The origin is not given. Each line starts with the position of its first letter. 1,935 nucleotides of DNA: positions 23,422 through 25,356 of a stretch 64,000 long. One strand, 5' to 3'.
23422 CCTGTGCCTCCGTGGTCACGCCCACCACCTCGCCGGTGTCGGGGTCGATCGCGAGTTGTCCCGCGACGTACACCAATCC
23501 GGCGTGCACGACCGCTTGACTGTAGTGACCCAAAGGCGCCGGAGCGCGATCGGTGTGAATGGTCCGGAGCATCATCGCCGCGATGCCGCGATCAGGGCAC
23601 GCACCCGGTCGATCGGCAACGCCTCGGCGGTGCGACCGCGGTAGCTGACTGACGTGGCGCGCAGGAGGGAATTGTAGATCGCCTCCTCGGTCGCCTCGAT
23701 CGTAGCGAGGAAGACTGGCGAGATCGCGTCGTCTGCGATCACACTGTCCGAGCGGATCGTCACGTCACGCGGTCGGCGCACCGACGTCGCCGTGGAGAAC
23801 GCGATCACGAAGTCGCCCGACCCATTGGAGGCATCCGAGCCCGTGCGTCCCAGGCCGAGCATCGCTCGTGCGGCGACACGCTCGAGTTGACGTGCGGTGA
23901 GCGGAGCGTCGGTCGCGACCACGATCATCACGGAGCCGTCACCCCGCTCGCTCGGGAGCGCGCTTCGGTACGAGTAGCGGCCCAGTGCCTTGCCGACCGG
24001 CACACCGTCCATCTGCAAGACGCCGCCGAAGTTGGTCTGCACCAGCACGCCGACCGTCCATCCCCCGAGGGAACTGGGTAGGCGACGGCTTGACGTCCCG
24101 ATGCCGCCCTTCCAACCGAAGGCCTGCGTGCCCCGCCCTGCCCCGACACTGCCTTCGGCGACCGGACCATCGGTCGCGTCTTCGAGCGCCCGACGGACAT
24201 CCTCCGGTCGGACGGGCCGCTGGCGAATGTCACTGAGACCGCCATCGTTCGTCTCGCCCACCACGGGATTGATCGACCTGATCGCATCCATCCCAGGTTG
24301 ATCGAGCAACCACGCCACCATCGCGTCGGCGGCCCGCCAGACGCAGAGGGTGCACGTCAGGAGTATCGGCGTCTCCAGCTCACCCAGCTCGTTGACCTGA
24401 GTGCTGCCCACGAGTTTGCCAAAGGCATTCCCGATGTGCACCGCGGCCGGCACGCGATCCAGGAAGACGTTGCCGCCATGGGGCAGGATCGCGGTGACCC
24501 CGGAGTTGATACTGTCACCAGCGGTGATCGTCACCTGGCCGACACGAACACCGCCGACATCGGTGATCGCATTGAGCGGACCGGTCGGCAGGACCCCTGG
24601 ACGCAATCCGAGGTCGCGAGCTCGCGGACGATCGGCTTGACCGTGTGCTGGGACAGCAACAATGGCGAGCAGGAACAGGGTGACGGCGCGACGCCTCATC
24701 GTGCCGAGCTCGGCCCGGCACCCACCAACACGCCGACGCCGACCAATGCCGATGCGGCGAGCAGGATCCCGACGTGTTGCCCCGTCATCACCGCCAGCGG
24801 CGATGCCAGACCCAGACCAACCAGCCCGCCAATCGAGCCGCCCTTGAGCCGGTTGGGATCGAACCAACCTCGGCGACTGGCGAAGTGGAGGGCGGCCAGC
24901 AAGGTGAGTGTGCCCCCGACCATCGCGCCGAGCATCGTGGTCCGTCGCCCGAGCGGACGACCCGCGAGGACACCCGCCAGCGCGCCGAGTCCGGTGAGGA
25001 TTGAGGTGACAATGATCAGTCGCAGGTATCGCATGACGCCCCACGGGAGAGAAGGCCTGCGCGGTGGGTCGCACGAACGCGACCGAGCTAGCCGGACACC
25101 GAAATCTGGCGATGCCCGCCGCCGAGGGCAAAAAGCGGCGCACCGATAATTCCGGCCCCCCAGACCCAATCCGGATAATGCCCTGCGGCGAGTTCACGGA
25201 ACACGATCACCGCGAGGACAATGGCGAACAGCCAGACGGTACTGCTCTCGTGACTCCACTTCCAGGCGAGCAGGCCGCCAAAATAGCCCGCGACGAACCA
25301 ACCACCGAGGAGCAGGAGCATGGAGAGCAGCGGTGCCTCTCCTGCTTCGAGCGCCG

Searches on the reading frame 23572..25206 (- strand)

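Call 78: search_protein_families(library=pfam, proteins=[window:23572-25206:-], max_evalue=0.00001)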
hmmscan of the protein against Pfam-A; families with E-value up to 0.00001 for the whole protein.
window:23572-25206:- (544 aa): 1 family
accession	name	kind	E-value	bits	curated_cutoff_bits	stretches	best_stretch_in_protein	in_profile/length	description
PF03576.19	Peptidase_S58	-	2.5e-111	372.5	23.9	1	212-524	1-304/307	Peptidase family S58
